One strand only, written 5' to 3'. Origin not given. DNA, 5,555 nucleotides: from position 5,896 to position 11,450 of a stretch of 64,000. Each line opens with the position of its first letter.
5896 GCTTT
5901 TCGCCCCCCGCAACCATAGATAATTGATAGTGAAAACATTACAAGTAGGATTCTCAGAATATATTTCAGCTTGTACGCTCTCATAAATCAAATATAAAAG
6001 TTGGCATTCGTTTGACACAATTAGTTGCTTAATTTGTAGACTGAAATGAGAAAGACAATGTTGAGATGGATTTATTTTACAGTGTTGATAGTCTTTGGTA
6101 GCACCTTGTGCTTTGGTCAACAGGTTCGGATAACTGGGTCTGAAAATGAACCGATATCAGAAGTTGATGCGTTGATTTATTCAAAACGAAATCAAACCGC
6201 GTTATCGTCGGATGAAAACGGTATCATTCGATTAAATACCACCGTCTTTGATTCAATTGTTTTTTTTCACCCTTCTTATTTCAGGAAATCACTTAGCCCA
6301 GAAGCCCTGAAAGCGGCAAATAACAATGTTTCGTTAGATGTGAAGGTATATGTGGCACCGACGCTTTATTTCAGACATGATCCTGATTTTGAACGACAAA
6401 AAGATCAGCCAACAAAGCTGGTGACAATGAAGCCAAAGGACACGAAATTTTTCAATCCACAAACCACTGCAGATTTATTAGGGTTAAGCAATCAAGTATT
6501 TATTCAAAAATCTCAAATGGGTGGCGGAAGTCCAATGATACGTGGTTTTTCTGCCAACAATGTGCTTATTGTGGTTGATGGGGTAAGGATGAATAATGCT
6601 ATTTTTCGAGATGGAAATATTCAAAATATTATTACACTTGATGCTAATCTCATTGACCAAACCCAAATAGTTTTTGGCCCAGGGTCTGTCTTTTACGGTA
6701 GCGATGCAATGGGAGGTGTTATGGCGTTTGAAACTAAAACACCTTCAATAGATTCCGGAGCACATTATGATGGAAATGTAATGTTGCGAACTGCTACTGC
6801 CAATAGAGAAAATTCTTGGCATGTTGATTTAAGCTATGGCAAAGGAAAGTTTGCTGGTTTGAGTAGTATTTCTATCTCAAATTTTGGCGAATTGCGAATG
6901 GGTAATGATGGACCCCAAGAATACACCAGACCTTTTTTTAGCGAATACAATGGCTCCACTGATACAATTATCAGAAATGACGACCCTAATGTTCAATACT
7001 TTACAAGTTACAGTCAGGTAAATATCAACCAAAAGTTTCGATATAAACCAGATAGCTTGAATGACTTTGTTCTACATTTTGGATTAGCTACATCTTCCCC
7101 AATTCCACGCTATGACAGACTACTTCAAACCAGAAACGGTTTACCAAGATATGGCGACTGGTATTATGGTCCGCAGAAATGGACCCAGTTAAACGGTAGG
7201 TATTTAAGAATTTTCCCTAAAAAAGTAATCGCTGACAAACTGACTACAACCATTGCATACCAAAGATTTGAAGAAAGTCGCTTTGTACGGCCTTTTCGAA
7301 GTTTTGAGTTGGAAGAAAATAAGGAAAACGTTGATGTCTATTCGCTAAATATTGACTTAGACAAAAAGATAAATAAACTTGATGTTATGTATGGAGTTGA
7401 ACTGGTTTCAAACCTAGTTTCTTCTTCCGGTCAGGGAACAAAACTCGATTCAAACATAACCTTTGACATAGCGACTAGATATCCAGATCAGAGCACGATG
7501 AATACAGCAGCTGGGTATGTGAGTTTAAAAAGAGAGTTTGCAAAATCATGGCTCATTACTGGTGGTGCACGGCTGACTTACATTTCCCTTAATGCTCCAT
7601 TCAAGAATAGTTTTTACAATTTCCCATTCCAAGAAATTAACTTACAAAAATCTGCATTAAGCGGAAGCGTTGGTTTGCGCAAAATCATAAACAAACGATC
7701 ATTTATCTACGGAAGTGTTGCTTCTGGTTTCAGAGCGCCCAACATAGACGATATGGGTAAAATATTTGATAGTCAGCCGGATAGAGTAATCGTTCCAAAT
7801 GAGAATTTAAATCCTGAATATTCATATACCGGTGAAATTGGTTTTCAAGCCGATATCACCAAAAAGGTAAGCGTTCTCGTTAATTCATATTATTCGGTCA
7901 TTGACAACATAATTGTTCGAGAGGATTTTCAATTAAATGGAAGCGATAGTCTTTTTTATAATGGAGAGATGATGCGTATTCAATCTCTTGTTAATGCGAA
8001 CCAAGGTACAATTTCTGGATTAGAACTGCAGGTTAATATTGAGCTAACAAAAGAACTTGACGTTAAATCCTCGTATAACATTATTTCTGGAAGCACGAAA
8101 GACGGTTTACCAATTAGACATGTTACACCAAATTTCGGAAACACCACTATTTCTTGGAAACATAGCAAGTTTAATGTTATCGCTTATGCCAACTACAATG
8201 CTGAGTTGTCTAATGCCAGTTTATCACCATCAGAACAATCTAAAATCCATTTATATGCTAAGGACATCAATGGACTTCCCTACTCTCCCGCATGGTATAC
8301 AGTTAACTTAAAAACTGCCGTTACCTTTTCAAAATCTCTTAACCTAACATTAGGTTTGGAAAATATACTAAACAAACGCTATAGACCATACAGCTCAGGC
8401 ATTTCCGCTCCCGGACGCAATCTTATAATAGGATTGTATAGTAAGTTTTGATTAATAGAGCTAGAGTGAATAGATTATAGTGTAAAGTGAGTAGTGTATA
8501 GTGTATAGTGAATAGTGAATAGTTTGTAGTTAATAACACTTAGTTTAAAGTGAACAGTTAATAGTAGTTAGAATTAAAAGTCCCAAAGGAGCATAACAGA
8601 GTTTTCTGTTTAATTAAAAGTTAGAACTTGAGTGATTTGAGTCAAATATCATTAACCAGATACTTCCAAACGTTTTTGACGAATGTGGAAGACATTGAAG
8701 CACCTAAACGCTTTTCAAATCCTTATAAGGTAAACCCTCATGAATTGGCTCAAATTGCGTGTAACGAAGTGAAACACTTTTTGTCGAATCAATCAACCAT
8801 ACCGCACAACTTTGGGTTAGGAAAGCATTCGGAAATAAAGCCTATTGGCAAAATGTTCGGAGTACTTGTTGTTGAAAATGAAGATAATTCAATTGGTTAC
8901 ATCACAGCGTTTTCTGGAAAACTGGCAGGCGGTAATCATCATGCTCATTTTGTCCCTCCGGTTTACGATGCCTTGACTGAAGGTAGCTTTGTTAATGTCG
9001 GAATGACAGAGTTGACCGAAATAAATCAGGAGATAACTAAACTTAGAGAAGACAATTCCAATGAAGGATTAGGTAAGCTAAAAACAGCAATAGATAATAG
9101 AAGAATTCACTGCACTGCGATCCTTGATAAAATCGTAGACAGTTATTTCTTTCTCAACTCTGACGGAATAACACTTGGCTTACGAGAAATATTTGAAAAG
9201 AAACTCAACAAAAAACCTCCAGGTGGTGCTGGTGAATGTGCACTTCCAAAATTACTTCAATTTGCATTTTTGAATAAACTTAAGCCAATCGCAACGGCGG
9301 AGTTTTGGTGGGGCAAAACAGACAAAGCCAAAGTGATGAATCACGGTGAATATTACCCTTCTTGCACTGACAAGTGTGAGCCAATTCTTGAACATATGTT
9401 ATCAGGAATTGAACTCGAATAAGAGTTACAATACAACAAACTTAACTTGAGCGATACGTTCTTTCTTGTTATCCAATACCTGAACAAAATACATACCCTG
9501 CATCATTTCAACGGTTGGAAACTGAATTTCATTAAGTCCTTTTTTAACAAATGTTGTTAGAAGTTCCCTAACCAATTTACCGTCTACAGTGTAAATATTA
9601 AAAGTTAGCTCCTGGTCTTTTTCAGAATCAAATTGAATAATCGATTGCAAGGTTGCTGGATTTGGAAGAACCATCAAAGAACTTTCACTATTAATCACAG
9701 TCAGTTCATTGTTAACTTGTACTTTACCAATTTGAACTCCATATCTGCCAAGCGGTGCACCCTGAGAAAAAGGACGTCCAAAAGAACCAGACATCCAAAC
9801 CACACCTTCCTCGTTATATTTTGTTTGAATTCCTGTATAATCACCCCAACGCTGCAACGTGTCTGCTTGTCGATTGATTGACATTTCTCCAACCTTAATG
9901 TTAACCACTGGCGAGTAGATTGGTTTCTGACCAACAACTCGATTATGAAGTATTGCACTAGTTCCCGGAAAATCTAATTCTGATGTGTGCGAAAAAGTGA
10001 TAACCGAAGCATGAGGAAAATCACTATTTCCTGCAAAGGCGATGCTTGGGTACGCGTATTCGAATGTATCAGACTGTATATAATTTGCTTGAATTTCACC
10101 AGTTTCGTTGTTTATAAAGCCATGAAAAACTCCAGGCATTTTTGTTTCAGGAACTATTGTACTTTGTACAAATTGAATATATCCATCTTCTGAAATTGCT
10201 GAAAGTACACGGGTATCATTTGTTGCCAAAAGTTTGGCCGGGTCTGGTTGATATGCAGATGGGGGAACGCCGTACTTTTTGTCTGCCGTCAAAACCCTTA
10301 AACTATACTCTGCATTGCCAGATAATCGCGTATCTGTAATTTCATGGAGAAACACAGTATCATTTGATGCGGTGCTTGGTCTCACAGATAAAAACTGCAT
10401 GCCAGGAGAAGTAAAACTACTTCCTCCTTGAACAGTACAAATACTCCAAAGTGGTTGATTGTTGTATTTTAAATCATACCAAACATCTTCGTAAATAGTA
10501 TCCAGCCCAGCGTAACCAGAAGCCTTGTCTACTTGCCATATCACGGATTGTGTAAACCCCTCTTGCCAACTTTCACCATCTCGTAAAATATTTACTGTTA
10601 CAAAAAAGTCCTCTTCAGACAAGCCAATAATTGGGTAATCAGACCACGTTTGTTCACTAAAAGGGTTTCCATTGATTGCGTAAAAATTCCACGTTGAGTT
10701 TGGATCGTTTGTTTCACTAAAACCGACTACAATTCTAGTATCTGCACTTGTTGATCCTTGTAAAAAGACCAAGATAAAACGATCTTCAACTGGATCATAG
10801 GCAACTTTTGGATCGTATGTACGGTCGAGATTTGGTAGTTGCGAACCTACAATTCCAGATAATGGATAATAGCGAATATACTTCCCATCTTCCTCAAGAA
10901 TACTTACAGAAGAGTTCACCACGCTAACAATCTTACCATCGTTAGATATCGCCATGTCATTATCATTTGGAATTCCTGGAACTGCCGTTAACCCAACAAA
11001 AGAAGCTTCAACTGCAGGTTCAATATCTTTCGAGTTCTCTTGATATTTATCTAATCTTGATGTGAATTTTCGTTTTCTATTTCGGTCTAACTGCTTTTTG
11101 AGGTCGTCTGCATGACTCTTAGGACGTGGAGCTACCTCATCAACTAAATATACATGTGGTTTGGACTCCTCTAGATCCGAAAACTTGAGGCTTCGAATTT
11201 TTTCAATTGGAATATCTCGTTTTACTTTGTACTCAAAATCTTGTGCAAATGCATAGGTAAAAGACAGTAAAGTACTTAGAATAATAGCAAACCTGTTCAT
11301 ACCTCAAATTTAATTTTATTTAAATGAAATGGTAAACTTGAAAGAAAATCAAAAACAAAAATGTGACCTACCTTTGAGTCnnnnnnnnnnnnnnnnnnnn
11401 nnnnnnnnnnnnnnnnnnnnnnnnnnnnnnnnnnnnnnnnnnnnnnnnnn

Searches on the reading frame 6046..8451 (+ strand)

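Call 70: search_protein_families(library=pfam, max_evalue=0.00001, proteins=[window:6046-8451:+])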
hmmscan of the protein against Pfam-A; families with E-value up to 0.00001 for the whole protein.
window:6046-8451:+ (801 aa): 2 families
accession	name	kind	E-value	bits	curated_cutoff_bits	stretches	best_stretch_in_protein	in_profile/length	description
PF00593.30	TonB_dep_Rec_b-barrel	-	1.3e-28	101.5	27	1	311-774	10-436/436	TonB dependent receptor-like, beta-barrel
PF07715.20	Plug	-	1.8e-16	61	23.9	1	118-225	2-107/107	TonB-dependent Receptor Plug Domain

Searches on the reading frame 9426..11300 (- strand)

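Call 70: search_protein_families(library=pfam, max_evalue=0.00001, proteins=[window:9426-11300:-])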
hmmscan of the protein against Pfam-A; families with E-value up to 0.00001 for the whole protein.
window:9426-11300:- (624 aa): 1 family
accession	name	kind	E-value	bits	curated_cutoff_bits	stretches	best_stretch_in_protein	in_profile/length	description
PF18962.6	Por_Secre_tail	-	4.4e-08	33.7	27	1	545-616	2-70/75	Secretion system C-terminal sorting domain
